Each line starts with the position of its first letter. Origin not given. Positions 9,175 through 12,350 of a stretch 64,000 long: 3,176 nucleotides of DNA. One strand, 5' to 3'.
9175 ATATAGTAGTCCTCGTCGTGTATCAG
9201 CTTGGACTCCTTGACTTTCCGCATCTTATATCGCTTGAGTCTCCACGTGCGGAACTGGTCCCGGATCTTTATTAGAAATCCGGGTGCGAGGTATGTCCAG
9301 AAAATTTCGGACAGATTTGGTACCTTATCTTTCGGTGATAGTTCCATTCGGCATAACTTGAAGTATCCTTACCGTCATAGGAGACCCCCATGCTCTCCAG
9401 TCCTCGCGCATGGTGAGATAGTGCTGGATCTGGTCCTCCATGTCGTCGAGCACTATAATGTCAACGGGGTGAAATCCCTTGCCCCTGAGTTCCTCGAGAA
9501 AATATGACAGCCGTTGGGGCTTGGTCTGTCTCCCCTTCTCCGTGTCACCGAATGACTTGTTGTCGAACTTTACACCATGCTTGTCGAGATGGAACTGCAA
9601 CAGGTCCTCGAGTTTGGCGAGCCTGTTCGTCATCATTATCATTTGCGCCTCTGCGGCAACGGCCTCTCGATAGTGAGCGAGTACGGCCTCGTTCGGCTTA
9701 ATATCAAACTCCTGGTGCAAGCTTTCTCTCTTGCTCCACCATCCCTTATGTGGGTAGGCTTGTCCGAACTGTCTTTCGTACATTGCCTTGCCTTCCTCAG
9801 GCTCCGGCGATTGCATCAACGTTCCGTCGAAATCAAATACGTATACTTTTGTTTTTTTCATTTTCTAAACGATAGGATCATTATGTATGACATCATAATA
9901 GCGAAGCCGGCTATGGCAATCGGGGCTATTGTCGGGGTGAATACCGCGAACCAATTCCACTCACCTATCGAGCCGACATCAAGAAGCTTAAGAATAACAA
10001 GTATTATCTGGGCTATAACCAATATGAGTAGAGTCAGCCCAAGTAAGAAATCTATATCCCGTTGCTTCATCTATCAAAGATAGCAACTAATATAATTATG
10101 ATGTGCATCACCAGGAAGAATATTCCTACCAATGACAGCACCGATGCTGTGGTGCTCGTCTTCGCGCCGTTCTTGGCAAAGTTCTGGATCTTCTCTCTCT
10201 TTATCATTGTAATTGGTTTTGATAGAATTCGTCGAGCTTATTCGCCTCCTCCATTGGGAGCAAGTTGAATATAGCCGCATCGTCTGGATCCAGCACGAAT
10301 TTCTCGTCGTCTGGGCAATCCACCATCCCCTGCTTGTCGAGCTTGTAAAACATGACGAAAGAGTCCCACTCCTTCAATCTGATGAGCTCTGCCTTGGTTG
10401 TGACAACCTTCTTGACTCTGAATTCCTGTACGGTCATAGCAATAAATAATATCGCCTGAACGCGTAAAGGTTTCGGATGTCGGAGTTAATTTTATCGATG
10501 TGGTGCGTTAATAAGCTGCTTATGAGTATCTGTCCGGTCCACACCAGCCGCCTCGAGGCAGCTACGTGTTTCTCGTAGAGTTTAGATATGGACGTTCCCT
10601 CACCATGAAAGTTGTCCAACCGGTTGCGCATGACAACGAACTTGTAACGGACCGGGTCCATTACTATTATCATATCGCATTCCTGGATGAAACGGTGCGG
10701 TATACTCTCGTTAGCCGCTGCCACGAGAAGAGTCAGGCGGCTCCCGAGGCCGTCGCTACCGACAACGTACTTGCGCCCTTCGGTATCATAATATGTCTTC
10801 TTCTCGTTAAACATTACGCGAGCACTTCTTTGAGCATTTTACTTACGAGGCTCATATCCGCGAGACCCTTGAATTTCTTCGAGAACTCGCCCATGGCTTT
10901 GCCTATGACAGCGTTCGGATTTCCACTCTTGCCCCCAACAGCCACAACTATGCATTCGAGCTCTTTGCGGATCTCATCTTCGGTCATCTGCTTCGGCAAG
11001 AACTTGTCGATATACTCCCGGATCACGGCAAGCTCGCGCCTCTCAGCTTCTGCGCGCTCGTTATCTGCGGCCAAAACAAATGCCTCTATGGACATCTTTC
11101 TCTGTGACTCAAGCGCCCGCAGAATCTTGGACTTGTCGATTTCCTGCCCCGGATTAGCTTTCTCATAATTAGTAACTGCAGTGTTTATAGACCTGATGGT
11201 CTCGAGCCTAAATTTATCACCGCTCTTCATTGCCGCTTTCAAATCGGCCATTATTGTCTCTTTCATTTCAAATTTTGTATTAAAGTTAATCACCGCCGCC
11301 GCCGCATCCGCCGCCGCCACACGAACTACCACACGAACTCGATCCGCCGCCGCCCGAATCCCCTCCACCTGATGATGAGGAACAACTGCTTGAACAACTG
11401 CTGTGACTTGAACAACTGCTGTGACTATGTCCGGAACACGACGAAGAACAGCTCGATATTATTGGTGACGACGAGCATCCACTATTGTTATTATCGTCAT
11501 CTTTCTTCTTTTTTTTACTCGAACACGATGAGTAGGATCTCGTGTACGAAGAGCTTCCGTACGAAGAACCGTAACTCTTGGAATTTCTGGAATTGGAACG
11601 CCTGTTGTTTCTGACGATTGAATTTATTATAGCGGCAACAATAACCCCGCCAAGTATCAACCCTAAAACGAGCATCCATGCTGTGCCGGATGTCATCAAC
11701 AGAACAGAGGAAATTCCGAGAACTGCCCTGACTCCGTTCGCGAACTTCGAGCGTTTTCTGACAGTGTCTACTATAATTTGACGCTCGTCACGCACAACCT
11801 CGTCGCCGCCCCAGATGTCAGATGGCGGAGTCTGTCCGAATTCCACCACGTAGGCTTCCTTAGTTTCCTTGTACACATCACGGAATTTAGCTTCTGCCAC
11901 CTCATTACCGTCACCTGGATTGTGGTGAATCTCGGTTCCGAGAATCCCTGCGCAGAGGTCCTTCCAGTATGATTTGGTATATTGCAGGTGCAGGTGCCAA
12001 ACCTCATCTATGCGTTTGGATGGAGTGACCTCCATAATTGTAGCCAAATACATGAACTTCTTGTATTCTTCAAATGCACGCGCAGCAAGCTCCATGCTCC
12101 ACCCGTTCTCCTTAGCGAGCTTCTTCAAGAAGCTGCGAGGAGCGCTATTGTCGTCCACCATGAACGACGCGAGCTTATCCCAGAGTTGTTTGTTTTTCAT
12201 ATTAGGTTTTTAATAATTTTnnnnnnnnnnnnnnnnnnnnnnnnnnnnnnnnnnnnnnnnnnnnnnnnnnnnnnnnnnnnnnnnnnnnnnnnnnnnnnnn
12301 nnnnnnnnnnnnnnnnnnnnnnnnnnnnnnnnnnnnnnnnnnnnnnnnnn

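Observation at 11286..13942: TPM/YgcG-like envelope protein and a neighbouring membrane protein share unusual Ser/Cys/Gly-rich C-terminal tails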

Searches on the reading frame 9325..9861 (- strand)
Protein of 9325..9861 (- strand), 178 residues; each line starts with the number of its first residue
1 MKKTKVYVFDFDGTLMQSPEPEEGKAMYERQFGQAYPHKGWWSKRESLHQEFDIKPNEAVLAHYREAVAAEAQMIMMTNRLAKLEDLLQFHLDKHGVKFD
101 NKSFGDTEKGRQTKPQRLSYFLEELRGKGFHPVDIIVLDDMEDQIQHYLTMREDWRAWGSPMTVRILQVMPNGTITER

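Call 3: search_protein_families(library=pfam, proteins=[window:9325-9861:-], max_evalue=0.1)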
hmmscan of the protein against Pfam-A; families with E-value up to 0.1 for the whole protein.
window:9325-9861:- (178 aa): 2 families
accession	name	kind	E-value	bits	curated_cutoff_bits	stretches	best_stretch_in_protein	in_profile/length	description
PF00702.32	Hydrolase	-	0.003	18.4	26.4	0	5-30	2-26/191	haloacid dehalogenase-like hydrolase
PF03767.20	Acid_phosphat_B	-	0.011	15.7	27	1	3-112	76-176/230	HAD superfamily, subfamily IIIB (Acid phosphatase)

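Call 4: search_protein_families(library=phrogs, proteins=[window:9325-9861:-], max_evalue=0.01)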
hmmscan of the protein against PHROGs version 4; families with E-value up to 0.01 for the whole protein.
window:9325-9861:- (178 aa): 2 families
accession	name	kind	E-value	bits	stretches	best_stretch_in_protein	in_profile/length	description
phrog_415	-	other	1.1e-06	29.5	1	1-147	18-153/218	polynucleotide kinase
phrog_1238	-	moron, auxiliary metabolic gene and host takeover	0.0001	23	1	2-109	20-100/155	phosphoheptose isomerase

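Call 5: search_protein_families(library=ncbifam, proteins=[window:9325-9861:-], max_evalue=0.1)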
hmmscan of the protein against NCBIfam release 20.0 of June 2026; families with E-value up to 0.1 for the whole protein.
window:9325-9861:- (178 aa): 2 families
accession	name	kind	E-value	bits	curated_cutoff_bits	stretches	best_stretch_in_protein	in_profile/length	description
TIGR01681.1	HAD-SF-IIIC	subfamily_domain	0.014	16.2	35.75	1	5-148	1-128/132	HAD-IIIC family phosphatase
TIGR01549.1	HAD-SF-IA-v1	subfamily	0.05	14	23.3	0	7-125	2-126/149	HAD-IA family hydrolase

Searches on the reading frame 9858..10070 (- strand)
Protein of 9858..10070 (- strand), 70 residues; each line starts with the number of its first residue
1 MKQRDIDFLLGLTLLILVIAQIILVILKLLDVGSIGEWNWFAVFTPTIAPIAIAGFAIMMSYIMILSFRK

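Call 3: search_protein_families(library=pfam, proteins=[window:9858-10070:-], max_evalue=0.1)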
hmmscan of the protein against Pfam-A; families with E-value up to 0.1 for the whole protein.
window:9858-10070:- (70 aa): 2 families
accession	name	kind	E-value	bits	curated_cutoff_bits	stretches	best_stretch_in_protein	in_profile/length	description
PF10269.14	Tmemb_185A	-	0.0037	17.4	23.1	1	13-60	134-182/252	Transmembrane Fragile-X-F protein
PF05656.20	DUF805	-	0.048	14.6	25.7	1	8-64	49-98/111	Protein of unknown function (DUF805)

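Call 4: search_protein_families(library=phrogs, proteins=[window:9858-10070:-], max_evalue=0.01)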
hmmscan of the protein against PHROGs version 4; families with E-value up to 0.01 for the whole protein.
window:9858-10070:- (70 aa): 2 families
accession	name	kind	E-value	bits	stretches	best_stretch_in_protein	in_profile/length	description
phrog_1374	-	unknown function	6e-05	23.8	1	16-67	18-66/89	-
phrog_6414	-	unknown function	0.0019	19.4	1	16-61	4-49/69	-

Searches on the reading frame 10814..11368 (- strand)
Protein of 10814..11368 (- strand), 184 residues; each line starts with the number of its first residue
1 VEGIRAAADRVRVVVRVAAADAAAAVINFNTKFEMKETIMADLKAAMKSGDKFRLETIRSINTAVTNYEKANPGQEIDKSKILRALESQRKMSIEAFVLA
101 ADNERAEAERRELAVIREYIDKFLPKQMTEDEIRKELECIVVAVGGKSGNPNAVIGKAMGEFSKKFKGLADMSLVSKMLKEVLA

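Call 3: search_protein_families(library=pfam, proteins=[window:10814-11368:-], max_evalue=0.1)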
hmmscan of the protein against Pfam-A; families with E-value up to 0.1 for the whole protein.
window:10814-11368:- (184 aa): 3 families
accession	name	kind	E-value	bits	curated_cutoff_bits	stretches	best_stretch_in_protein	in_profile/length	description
PF09424.15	YqeY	-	2.7e-26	92.8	27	1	36-183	1-143/143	Yqey-like protein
PF17238.8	NUP160_helical_2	-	0.02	15.2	25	1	70-142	72-145/194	NUP160, helical domain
PF23245.1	RRM_PARP14_2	-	0.021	15.4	27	0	48-90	31-68/81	PARP14, second RRM domain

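Call 4: search_protein_families(library=phrogs, proteins=[window:10814-11368:-], max_evalue=0.01)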
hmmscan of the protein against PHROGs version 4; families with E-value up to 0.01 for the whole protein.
window:10814-11368:- (184 aa): 1 family
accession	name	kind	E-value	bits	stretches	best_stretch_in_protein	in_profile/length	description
phrog_1460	-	DNA, RNA and nucleotide metabolism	1.8e-18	67.9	1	35-182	3-139/140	tRNA amidotransferase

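Call 5: search_protein_families(library=ncbifam, proteins=[window:10814-11368:-], max_evalue=0.1)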
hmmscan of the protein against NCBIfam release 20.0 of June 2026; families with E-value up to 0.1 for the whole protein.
window:10814-11368:- (184 aa): 0 families

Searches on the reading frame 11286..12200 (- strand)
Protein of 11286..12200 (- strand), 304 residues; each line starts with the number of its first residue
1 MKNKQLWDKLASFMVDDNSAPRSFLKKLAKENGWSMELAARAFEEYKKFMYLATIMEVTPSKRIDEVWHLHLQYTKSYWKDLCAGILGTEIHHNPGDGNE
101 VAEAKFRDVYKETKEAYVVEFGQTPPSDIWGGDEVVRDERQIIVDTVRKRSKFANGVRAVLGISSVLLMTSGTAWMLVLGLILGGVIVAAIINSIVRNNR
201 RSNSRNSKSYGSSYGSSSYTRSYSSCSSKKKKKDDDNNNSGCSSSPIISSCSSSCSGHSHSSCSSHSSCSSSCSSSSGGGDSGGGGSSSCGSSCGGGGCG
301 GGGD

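Call 3: search_protein_families(library=pfam, proteins=[window:11286-12200:-], max_evalue=0.1)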
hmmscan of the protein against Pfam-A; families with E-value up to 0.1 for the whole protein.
window:11286-12200:- (304 aa): 4 families
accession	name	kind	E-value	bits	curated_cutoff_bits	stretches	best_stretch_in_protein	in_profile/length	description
PF02535.28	Zip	-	0.012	15.3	35.1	1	173-263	72-163/323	ZIP Zinc transporter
PF08601.15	PAP1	-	0.024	14.9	23.2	1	199-293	57-152/370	Transcription factor PAP1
PF07173.17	GRDP-like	-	0.025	15.7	22.7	0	22-81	77-143/143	Glycine-rich domain-containing protein-like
PF16118.10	DUF4834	-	0.047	15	27.8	1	177-234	11-68/99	Domain of unknown function (DUF4834)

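Call 4: search_protein_families(library=phrogs, proteins=[window:11286-12200:-], max_evalue=0.01)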
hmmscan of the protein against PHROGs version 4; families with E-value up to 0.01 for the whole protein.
window:11286-12200:- (304 aa): 0 families

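Call 5: search_protein_families(library=ncbifam, proteins=[window:11286-12200:-], max_evalue=0.1)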
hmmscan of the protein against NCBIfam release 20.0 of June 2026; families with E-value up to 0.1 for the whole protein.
window:11286-12200:- (304 aa): 1 family
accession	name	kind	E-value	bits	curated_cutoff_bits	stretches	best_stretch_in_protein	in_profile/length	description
NF042931.1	SAG1386_EF1546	equivalog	0.0017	18.4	80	1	175-269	30-99/158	SAG1386/EF1546 family surface-associated protein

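Call 34: predict_structure(alignment_id=A1)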
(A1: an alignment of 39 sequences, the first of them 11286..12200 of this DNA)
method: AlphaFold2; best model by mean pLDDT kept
length: 304 residues; sequences in the alignment: 39
mean_pLDDT: 72.9   pTM: 0.52
mean pLDDT of the five models: 72.9, 71.7, 71.6, 70.9, 70.0
residues with pLDDT >= 90: 105; 70-90: 70; 50-70: 50; < 50: 79
segments of 3 or more residues with pLDDT < 50: 208-229, 248-264, 266-270, 272-275, 279-297
pLDDT, mean of each block of 10 residues (from residue 1): 97 90 94 97 98 96 96 91 95 84 88 97 97 60 52 71 75 74 87 82 54 43 42 56 48 44 46 48 46 48 55
secondary structure, 60 per line:
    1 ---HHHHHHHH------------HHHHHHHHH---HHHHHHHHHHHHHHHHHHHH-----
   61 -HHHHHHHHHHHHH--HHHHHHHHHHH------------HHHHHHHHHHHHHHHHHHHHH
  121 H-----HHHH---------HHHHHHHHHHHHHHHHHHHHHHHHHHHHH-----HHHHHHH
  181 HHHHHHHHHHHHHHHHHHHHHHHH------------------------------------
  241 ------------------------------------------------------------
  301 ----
elements in order: H4-11 H24-32 H36-55 H62-74 H77-87 H100-121 H127-130 H140-168 H174-204

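Call 65: search_solved_structures(query=A1, max_evalue=1)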
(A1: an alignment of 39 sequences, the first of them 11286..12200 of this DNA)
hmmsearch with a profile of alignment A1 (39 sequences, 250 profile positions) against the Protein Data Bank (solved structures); distinct sequences matched with E-value up to 1: 5.
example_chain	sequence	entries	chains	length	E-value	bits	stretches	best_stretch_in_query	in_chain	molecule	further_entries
9dbd_A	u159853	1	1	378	0.052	16.8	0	193-245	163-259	Tet4 Variant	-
9dbf_A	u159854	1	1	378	0.11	15.7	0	193-245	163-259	Tet4 Variant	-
8e9z_A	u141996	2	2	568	0.39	13.9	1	111-247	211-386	Muscarinic acetylcholine receptor M3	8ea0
8e9y_A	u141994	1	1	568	0.4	13.9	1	111-247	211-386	Muscarinic acetylcholine receptor M3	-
8vy9_R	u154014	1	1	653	0.62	13.2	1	133-243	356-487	Taste receptor type 2 member 14,GPCR,Taste receptor type 2 member 14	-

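Call 71: find_related_loci(query=A1, collection=viral_contigs, flank=6000)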
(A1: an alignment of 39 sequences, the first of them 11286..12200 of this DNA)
Query A1 (304 aa) in viral_contigs; peptide patterns used: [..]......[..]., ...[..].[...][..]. (x = any residue, [..] = any of these).
59 stretches matched a pattern; 10 encode a relative of the query (tblastn E <= 1e-3); 10 distinct loci.
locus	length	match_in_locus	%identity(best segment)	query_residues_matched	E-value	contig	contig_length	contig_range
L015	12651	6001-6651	36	1-200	2e-41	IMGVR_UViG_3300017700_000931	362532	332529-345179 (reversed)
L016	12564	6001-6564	39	1-175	1e-40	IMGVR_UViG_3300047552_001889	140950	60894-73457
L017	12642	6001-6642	34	2-197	1e-36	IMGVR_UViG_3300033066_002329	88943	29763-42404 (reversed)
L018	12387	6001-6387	46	6-135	1e-32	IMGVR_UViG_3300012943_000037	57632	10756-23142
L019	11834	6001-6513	33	2-164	2e-29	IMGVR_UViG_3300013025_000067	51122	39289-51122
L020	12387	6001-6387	38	4-130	2e-27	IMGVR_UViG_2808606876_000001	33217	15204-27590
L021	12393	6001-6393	39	6-135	4e-28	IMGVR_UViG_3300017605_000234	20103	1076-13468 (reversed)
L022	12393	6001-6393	37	2-130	9e-28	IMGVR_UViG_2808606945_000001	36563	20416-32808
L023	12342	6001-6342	42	24-145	9e-23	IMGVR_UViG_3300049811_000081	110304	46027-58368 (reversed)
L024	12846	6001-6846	28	23-266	3e-18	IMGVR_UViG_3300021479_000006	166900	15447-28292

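Call 76: find_related_loci(query=A1, collection=genome_contigs, flank=6000)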
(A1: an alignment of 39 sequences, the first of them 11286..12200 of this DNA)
Query A1 (304 aa) in genome_contigs; peptide patterns used: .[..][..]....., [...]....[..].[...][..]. (x = any residue, [..] = any of these).
600 stretches matched a pattern (row limit reached: there are more); 560 encode a relative of the query (tblastn E <= 1e-3); the best 80 are kept; 80 distinct loci.
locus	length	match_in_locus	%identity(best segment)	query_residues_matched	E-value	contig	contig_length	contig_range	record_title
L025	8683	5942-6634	37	1-228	4e-45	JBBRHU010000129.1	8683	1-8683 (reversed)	MAG: Fimbriimonadales bacterium isolate Co_metawrap_2735 Cmw_2735_k141_24661919_length_8683_cov_7.0000, whole genome sho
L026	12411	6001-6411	52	1-135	4e-44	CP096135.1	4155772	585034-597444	MAG: Sphingobacteriales bacterium JAD_PAG50586_3 chromosome, complete genome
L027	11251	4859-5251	49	6-134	1e-42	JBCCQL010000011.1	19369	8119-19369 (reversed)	MAG: Planctomycetota bacterium isolate P01_D01_bin.151 k141_1810718_length_19369_cov_10.9808, whole genome shotgun seque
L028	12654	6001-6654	38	3-204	1e-42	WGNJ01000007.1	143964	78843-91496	MAG: Alphaproteobacteria bacterium isolate RI_251 c_000000016411, whole genome shotgun sequence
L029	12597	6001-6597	38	5-191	8e-43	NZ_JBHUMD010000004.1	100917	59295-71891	Flavobacterium suzhouense strain KCTC 42107 velvet_auto_83_4, whole genome shotgun sequence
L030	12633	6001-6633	39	1-199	1e-42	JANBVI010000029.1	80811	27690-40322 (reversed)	MAG: Fischerella sp. CENA71 Contig_29, whole genome shotgun sequence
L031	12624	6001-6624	35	5-204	4e-42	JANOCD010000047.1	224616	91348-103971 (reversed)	MAG: Cytophagales bacterium isolate VAR_17_metabat_49 VAR_17_k141_3332000, whole genome shotgun sequence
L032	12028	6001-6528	40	4-166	3e-41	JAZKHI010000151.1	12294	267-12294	MAG: Bacteroidota bacterium isolate DC_SW_03_SPN07022020-bin003_1 DCSW031SPN_B003_1_000000000151, whole genome shotgun s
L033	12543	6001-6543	38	2-176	9e-42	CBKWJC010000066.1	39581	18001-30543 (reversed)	MAG TPA_asm: uncultured bacterium isolate SRR29175782_binner123_Refined_2 genome assembly, contig: ERZ27337292.71, whole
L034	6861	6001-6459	43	2-150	5e-41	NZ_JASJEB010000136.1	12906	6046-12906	MAG: Crocosphaera sp. isolate MO_202.B2 MO_202.c_1624, whole genome shotgun sequence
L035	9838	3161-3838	34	5-218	8e-41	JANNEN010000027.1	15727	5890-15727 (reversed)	MAG: Emticicia sp. isolate OTE_75_metabat_385 OTE_75_k141_169680, whole genome shotgun sequence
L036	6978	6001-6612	38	1-191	8e-41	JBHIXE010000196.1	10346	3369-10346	MAG: Verrucomicrobiales bacterium isolate MAG42 WDNA05_bin.25.permissive_196, whole genome shotgun sequence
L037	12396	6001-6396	51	5-134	2e-40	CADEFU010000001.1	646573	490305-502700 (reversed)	MAG: uncultured Alphaproteobacteria bacterium isolate Alphaproteobacteria sp. RBC032 genome assembly, contig: MAG032_1,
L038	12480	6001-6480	45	1-152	3e-40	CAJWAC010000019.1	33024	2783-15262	MAG TPA_asm: uncultured Polaribacter sp. isolate SRR5469033_bin.61_MetaBAT_v2.12.1_MAG genome assembly, contig: NODE_867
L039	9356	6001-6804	31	6-277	2e-40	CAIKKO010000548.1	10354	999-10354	MAG: uncultured Sphingomonadales bacterium isolate Kiruna_bin-11704 genome assembly, contig: bin-11704:548/602, whole ge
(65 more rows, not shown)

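Call 80: search_protein_families(library=pfam, alignment_id=A1, max_evalue=0.1)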
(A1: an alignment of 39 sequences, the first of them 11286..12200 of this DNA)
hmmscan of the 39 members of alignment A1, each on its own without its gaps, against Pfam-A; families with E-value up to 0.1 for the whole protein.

A. member 1, window:11286-12200:- (304 aa): 4 families
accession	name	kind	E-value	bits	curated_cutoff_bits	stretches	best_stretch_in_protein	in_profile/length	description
PF02535.28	Zip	-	0.012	15.3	35.1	1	173-263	72-163/323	ZIP Zinc transporter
PF08601.15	PAP1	-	0.024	14.9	23.2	1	199-293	57-152/370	Transcription factor PAP1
PF07173.17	GRDP-like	-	0.025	15.7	22.7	0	22-81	77-143/143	Glycine-rich domain-containing protein-like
PF16118.10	DUF4834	-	0.047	15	27.8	1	177-234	11-68/99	Domain of unknown function (DUF4834)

B. families by the number of members that match (of 39 scanned): 28 families (the first 25 are shown)
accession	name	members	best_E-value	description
PF07173.17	GRDP-like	13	2.5e-05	Glycine-rich domain-containing protein-like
PF25184.1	YxzE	7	1.1e-05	YxzE-like putative bacteriocin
PF12669.12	FeoB_associated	6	0.02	FeoB-associated Cys-rich membrane protein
PF16118.10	DUF4834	3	0.015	Domain of unknown function (DUF4834)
PF13346.12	ABC2_membrane_5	2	0.0032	ABC-2 family transporter protein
PF10961.13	SelK_SelG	2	0.0042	Selenoprotein SelK_SelG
PF02535.28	Zip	2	0.012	ZIP Zinc transporter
PF06305.16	LapA_dom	2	0.012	Lipopolysaccharide assembly protein A domain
PF19744.4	DUF6232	2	0.029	Family of unknown function (DUF6232)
PF02932.22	Neur_chan_memb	1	0.0034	Neurotransmitter-gated ion-channel transmembrane region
PF22251.1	PFF1_TM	1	0.0038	Vacuolar membrane protease, transmembrane domain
PF24124.1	YphA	1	0.01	YphA-like integral membrane protein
PF09746.14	Membralin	1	0.013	Tumour-associated protein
PF06237.18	SLC52_ribofla_tr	1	0.017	Solute carrier family 52, riboflavin transporter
PF14391.12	DUF4421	1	0.021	Domain of unknown function (DUF4421)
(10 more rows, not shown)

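Call 82: fold_search(model_id=the predicted structure, library=viral)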
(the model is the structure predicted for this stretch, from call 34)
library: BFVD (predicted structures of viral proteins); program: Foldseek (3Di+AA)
matches with E <= 10: 72; with E <= 0.001: 2
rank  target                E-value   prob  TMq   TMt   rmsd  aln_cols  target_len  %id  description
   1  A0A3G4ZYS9            1.3e-04  1.00  0.33  0.40   4.2       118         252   25  Uncharacterized protein [Gaeavirus sp.]
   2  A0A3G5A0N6            2.3e-04  1.00  0.34  0.71   2.5       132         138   26  Glycine-rich domain-containing protein-like [Harvfovirus sp.]
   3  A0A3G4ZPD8            4.3e-03  1.00  0.33  0.48   2.2       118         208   18  Ubiquitin-like domain-containing protein [Terrestrivirus sp.]
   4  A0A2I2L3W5            8.5e-03  0.96  0.23  0.20  38.6       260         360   22  Glycine-rich domain-containing protein [Orpheovirus IHUMI-LCC2]
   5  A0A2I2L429            6.3e-02  1.00  0.26  0.28   4.2       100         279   31  Uncharacterized protein [Orpheovirus IHUMI-LCC2]
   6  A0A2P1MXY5            3.9e-01  0.11  0.12  0.04  32.7       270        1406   17  Tail length tape-measure protein [Staphylococcus phage phiSA_BS1]
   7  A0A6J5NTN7            7.7e-01  0.08  0.13  0.10  29.3       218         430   14  Uncharacterized protein [uncultured Caudovirales phage]
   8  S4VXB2                1.4e+00  0.03  0.10  0.08  32.6       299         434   10  Uncharacterized protein [Pandoravirus dulcis]
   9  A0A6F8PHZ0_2          1.7e+00  0.04  0.12  0.06  20.5       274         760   15  (no name in the UniProt tables at hand)
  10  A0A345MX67            1.8e+00  0.05  0.09  0.12  24.3       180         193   17  (no name in the UniProt tables at hand)
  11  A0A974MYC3            2.3e+00  0.04  0.14  0.08  36.7       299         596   14  Uncharacterized protein [Oberland virus]
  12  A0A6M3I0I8            2.4e+00  0.04  0.14  0.17  19.9       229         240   10  (no name in the UniProt tables at hand)
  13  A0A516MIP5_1          2.7e+00  0.03  0.11  0.06  19.9       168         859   16  (no name in the UniProt tables at hand)
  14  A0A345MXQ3            2.9e+00  0.06  0.14  0.10  16.8       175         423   11  (no name in the UniProt tables at hand)
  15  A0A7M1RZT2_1          2.9e+00  0.04  0.11  0.03  25.6       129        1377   17  Uncharacterized protein [uncultured phage cr127_1]
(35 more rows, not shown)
